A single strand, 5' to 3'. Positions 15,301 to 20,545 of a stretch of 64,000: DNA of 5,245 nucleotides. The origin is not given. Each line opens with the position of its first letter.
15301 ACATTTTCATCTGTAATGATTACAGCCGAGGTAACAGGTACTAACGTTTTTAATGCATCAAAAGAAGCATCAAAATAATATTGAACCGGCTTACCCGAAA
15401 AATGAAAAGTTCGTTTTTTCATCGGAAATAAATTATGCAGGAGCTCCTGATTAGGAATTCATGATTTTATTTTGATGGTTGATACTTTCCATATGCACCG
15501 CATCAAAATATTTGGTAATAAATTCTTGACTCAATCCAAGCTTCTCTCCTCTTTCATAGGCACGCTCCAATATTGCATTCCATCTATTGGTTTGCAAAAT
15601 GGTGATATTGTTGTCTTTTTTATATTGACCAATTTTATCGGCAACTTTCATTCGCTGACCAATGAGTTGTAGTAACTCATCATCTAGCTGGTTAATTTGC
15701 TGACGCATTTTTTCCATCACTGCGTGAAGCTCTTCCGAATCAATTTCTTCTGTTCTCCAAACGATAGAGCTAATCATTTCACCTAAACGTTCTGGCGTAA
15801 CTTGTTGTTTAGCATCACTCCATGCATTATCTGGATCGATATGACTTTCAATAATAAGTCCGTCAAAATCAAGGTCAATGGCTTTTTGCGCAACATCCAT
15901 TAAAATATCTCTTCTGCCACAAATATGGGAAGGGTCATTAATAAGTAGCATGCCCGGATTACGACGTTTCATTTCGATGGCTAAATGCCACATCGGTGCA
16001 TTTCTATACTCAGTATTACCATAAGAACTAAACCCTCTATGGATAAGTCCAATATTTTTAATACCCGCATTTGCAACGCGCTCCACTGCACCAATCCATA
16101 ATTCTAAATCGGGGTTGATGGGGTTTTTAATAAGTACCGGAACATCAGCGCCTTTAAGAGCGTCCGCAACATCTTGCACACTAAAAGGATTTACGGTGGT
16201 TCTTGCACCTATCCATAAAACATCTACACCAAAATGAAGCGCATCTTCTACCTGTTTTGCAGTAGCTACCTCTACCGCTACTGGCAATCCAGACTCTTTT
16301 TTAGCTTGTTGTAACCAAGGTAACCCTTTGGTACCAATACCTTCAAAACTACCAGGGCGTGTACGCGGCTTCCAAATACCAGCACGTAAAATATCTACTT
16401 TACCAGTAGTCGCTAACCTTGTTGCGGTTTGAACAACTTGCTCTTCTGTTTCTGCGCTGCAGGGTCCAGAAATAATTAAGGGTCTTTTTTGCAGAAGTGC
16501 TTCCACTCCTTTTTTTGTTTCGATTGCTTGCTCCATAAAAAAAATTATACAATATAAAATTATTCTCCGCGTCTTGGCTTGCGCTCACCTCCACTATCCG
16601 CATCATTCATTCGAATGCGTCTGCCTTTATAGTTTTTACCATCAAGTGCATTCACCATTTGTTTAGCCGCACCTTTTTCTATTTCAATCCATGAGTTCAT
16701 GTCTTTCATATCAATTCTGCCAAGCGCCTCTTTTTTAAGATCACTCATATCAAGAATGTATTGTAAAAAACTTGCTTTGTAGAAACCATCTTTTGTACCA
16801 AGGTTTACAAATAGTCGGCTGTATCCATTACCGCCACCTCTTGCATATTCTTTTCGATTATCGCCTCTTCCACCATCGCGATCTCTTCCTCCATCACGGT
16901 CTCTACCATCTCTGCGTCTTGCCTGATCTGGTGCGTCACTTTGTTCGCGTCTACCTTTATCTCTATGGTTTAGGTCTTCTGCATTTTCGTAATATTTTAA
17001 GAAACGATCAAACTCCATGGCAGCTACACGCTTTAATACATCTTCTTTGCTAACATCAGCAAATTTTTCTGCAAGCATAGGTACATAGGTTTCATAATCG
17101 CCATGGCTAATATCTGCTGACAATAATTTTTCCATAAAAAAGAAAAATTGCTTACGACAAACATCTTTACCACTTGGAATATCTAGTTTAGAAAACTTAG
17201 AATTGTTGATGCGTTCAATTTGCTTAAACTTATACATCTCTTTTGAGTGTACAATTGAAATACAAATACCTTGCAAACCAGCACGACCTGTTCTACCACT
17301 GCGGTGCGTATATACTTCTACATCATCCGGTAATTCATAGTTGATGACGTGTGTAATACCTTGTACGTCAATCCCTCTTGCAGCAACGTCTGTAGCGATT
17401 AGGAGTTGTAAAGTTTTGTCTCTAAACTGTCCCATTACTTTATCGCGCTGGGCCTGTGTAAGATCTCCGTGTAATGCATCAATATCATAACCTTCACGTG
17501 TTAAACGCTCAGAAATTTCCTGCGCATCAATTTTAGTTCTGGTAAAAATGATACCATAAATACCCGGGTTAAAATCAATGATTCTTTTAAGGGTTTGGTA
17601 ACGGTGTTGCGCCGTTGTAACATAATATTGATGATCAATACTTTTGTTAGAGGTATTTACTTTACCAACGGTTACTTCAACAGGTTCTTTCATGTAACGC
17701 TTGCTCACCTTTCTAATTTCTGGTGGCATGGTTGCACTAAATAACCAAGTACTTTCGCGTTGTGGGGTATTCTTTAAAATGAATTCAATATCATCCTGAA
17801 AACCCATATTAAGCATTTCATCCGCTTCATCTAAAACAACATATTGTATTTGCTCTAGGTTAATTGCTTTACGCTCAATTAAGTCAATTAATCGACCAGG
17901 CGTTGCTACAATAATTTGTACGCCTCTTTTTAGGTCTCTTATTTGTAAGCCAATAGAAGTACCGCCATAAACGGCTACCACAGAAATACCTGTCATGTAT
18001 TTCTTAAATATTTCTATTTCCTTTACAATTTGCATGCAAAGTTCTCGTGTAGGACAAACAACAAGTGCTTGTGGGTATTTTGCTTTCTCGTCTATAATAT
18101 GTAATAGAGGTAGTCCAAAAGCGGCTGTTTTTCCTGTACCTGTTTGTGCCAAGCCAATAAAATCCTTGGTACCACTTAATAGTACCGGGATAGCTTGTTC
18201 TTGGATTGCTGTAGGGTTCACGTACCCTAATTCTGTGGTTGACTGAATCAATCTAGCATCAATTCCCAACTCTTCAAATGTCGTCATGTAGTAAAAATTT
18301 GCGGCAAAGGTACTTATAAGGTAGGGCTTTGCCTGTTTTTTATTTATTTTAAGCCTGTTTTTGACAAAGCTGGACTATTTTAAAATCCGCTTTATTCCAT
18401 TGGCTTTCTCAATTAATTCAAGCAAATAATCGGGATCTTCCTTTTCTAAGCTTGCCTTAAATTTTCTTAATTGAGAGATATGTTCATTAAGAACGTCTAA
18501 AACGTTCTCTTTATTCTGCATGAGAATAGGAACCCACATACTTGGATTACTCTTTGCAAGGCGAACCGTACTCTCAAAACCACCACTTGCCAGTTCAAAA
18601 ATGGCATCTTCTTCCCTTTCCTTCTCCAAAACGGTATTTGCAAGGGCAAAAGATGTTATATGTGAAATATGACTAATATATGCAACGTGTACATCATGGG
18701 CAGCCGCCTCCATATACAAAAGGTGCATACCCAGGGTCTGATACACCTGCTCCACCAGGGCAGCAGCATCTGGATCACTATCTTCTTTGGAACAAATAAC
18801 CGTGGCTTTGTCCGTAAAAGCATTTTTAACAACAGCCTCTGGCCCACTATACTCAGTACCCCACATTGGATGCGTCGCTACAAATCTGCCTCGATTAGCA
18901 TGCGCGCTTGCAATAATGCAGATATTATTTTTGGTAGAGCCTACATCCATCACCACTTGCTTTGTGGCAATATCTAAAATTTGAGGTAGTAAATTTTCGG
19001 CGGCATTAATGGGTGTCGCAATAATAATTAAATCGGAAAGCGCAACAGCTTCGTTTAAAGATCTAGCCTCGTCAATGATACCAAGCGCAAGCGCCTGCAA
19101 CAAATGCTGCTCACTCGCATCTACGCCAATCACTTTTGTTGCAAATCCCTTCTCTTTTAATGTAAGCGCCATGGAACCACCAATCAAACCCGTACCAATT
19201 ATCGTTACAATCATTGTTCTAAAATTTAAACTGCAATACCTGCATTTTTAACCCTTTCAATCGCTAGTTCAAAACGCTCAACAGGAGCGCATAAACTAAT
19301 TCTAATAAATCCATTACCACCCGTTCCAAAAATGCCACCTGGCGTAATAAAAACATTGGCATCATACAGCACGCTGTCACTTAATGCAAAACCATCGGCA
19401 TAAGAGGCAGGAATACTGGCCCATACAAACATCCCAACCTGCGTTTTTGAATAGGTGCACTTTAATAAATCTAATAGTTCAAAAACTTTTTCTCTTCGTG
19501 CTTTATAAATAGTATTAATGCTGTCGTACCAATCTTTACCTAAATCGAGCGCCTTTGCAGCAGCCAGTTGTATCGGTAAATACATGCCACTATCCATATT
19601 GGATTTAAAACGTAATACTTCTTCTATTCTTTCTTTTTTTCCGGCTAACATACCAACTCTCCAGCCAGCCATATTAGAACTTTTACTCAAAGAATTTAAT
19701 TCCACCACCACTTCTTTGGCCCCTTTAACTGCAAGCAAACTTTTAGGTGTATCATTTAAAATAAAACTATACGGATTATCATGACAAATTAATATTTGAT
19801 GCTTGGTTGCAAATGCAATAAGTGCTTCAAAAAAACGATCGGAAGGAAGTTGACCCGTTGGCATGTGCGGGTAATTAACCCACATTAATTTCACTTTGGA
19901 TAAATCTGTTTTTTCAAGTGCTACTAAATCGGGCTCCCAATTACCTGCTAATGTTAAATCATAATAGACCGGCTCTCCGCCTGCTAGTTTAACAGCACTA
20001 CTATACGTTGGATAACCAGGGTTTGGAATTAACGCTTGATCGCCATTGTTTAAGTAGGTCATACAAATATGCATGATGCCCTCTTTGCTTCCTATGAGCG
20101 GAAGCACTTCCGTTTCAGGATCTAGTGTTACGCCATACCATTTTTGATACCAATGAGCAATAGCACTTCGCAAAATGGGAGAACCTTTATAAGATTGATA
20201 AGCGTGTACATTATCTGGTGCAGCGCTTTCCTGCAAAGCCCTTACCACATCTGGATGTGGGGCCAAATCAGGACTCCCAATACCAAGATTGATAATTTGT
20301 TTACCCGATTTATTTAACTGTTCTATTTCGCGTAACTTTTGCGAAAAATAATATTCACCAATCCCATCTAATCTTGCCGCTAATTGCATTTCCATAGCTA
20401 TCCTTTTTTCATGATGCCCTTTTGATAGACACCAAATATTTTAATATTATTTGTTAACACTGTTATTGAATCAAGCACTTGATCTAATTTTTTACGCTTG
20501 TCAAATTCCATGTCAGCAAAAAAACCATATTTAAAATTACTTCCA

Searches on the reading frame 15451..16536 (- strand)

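Call 7: search_protein_families(library=ncbifam, proteins=[window:15451-16536:-])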
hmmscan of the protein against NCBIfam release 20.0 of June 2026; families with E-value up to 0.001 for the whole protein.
window:15451-16536:- (361 aa): 28 families (the best 25 are shown)
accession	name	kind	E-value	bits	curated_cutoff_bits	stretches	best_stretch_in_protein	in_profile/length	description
NF006421.0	PRK08673.1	subfamily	8.3e-52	176.5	335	1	16-259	92-327/338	3-deoxy-7-phosphoheptulonate synthase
NF009239.0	PRK12595.1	equivalog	2.7e-51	174.7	279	2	13-258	113-350/360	bifunctional 3-deoxy-7-phosphoheptulonate synthase/chorismate mutase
TIGR01361.1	DAHP_synth_Bsub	equivalog_domain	2e-49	168.3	267.75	1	15-258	22-257/260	3-deoxy-7-phosphoheptulonate synthase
NF009933.0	PRK13396.1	subfamily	1.2e-38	133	486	1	7-263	89-339/352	3-deoxy-7-phosphoheptulonate synthase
NF041229.1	BagF_FevY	exception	6.8e-38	130.7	700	1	18-256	90-320/340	phospho-2-dehydro-3-deoxyheptonate aldolase BagF/FevY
NF003543.0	PRK05198.1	equivalog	3.2e-16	59.1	242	1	9-259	8-265/273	3-deoxy-8-phosphooctulonate synthase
TIGR01362.1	KDO8P_synth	equivalog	3.1e-14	52.8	314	1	20-259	4-250/258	3-deoxy-8-phosphooctulonate synthase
TIGR01805.1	CM_mono_grmpos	equivalog_domain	9.3e-14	51.5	71.2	1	274-332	1-59/81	chorismate mutase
TIGR01791.2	CM_archaeal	equivalog_domain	2.2e-12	46.8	66.95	1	274-355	1-82/83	chorismate mutase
TIGR01803.1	CM-like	subfamily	1.1e-10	41.5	73.35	1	274-355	1-82/82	chorismate mutase family protein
NF008400.0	PRK11199.1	equivalog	1.2e-10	40.9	273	1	273-357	4-88/374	bifunctional chorismate mutase/prephenate dehydrogenase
NF004925.0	PRK06285.1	equivalog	1.3e-10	41.2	77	1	267-360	2-95/99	chorismate mutase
TIGR01808.1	CM_M_hiGC-arch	equivalog_domain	1.5e-10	41.1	52.15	1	274-331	2-59/74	chorismate mutase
TIGR01797.1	CM_P_1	equivalog_domain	5.7e-10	39.2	73.7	1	276-355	3-82/83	chorismate mutase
TIGR01806.1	CM_mono2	equivalog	6.8e-10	39.1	74.15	1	287-346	8-67/114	gamma subclass chorismate mutase AroQ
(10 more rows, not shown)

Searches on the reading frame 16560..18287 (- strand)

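Call 7: search_protein_families(library=ncbifam, proteins=[window:16560-18287:-])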
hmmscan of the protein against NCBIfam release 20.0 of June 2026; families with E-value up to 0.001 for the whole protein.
window:16560-18287:- (575 aa): 38 families (the best 25 are shown)
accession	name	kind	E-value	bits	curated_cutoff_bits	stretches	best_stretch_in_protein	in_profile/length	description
NF053631.1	RNA_helic_CshA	equivalog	2.5e-140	468.2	646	1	4-419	1-413/434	degradosome RNA helicase CshA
NF008744.0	PRK11776.1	equivalog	2.8e-126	421.8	524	2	1-374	3-374/460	ATP-dependent RNA helicase DbpA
NF008642.0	PRK11634.1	equivalog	1.8e-119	399.9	989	1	2-546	6-542/628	DEAD/DEAH family ATP-dependent RNA helicase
NF007882.0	PRK10590.1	equivalog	8e-95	318.4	743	1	3-371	2-374/456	ATP-dependent RNA helicase RhlE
NF053711.1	RNA_heli_RhlE1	exception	8.6e-93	311.4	750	1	3-367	2-369/434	RNA helicase RhlE1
NF008394.0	PRK11192.1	equivalog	1.5e-92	310.8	507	1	2-364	3-369/441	ATP-dependent RNA helicase SrmB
NF053636.1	DDHlcsCsdAPsy1082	equivalog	4e-92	309.4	890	1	3-364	4-365/512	DEAD/DEAH box helicase CsdA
NF053710.1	RNA_heli_RhlE2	exception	2.7e-87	293.7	925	1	3-369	2-376/635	RNA helicase RhlE2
NF002340.1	PRK01297.1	equivalog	5.1e-85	285.5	564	1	2-360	1-367/372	ATP-dependent RNA helicase RhlB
NF003419.0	PRK04837.1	equivalog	8.2e-84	281.8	588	1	3-359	10-373/424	ATP-dependent RNA helicase RhlB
NF003390.0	PRK04537.1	equivalog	7.9e-69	233.2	732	1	3-358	10-373/572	ATP-dependent RNA helicase RhlB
TIGR00614.1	recQ_fam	subfamily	2.2e-21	76.2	219.8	1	20-357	7-341/470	RecQ family ATP-dependent DNA helicase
TIGR01389.1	recQ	equivalog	4.3e-21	75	640.2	1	20-357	9-339/591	DNA helicase RecQ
TIGR04121.1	DEXH_lig_assoc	equivalog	3.1e-17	61.6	850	1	25-335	14-345/804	ligase-associated DNA damage response DEXH box helicase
NF041063.1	DpdF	equivalog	3.6e-15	55.6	550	1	49-357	167-493/813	protein DpdF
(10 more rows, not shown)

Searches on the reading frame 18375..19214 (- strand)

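Call 7: search_protein_families(library=ncbifam, proteins=[window:18375-19214:-])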
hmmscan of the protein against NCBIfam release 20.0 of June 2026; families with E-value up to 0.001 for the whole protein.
window:18375-19214:- (279 aa): 23 families
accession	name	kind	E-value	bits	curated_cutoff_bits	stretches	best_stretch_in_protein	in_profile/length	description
NF006307.0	PRK08507.1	equivalog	9.5e-107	356.2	295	1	1-278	1-275/275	prephenate dehydrogenase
NF011381.1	PRK14806.1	equivalog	1.5e-62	211.9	902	1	3-273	6-279/733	bifunctional prephenate dehydrogenase/3-phosphoshikimate 1-carboxyvinyltransferase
NF005107.0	PRK06545.1-5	equivalog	1.6e-56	191.8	414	1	3-274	5-280/367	prephenate dehydrogenase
NF005694.0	PRK07502.1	equivalog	1e-54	185.9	409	1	3-276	9-286/310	prephenate/arogenate dehydrogenase family protein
NF005650.0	PRK07417.1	equivalog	4.7e-50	170.4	290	1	2-273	3-273/281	prephenate/arogenate dehydrogenase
NF005111.0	PRK06545.2-3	equivalog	7.4e-45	153.5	344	1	3-259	16-268/371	prephenate dehydrogenase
NF005106.0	PRK06545.1-4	equivalog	4.7e-44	151.2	569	1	3-274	4-279/363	prephenate dehydrogenase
NF005105.0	PRK06545.1-3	equivalog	1.3e-43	149.2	524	1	3-276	5-283/367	prephenate dehydrogenase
NF005108.0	PRK06545.1-6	equivalog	9.5e-39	133.3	327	1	3-269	13-275/321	prephenate dehydrogenase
NF005112.0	PRK06545.2-4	subfamily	1.2e-37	129.8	294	1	3-259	5-253/356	prephenate dehydrogenase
NF005104.0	PRK06545.1-1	equivalog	7.1e-35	120.8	713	1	3-257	5-262/366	prephenate dehydrogenase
NF005109.0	PRK06545.2-1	equivalog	8.8e-31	107.3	397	1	5-251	6-244/361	prephenate dehydrogenase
NF005110.0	PRK06545.2-2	equivalog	2.3e-22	79.7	385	1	3-242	73-309/423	prephenate dehydrogenase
NF005113.0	PRK06545.2-5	equivalog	2.3e-22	79.5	497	2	159-268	182-289/378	prephenate dehydrogenase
NF008400.0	PRK11199.1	equivalog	8.5e-18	64.4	273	1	53-270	136-345/374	bifunctional chorismate mutase/prephenate dehydrogenase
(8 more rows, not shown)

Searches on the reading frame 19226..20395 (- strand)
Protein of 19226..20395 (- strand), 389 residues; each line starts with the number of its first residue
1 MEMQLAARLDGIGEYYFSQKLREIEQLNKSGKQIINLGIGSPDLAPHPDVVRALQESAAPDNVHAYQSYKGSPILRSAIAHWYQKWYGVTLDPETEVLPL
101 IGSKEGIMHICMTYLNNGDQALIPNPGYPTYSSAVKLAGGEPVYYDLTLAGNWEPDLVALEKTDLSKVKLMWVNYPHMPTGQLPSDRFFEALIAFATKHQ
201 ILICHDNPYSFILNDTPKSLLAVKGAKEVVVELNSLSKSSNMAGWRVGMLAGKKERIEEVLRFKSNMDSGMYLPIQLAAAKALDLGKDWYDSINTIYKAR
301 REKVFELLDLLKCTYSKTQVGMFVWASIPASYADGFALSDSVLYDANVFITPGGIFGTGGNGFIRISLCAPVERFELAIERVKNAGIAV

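Call 7: search_protein_families(library=ncbifam, proteins=[window:19226-20395:-])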
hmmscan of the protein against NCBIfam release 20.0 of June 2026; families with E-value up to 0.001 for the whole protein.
window:19226-20395:- (389 aa): 64 families (the best 25 are shown)
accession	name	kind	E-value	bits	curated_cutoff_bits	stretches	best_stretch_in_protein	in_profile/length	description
NF006756.0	PRK09276.1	subfamily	2e-118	395.7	507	1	3-385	2-385/387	LL-diaminopimelate aminotransferase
TIGR03540.1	DapC_direct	equivalog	1e-110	370.3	593.25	1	5-384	2-382/383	LL-diaminopimelate aminotransferase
NF005815.0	PRK07681.1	equivalog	5.5e-95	318.7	545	1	1-387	1-387/399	LL-diaminopimelate aminotransferase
NF005977.0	PRK08068.1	subfamily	3.8e-94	316.1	494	1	1-384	1-385/391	transaminase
NF004611.0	PRK05942.1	equivalog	2.6e-89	300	628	1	4-388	7-392/394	aspartate aminotransferase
NF005613.0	PRK07366.1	equivalog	1.4e-79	267.9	486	1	3-384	1-386/391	LL-diaminopimelate aminotransferase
NF006033.0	PRK08175.1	equivalog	1.2e-78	264.9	647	1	7-384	11-392/407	alanine transaminase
NF006604.0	PRK09148.1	equivalog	1.5e-74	251.5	648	1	12-383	11-386/406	LL-diaminopimelate aminotransferase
NF006387.0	PRK08636.1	equivalog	1e-72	245.4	675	1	13-383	14-395/403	LL-diaminopimelate aminotransferase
NF041364.1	GntC_guanitoxin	equivalog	1.1e-70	238.3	415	1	35-384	1-355/356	guanitoxin biosynthesis PLP-dependent (S)-gamma-hydroxy-L-arginine cyclodehydratase GntC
NF004937.0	PRK06290.1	equivalog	3.1e-64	217.2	585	1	28-337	40-349/410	LL-diaminopimelate aminotransferase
TIGR03537.1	DapC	equivalog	9.3e-59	199.1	453.6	1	34-381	2-346/350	succinyldiaminopimelate transaminase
NF005588.0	PRK07309.1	equivalog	3.7e-52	177.5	576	1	22-384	20-384/391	pyridoxal phosphate-dependent aminotransferase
TIGR03538.1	DapC_gpp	equivalog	1.2e-49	169.3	474.6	1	9-384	5-393/395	succinyldiaminopimelate transaminase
NF005817.0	PRK07683.1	equivalog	4.5e-49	167.2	575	1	20-383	16-378/387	aminotransferase A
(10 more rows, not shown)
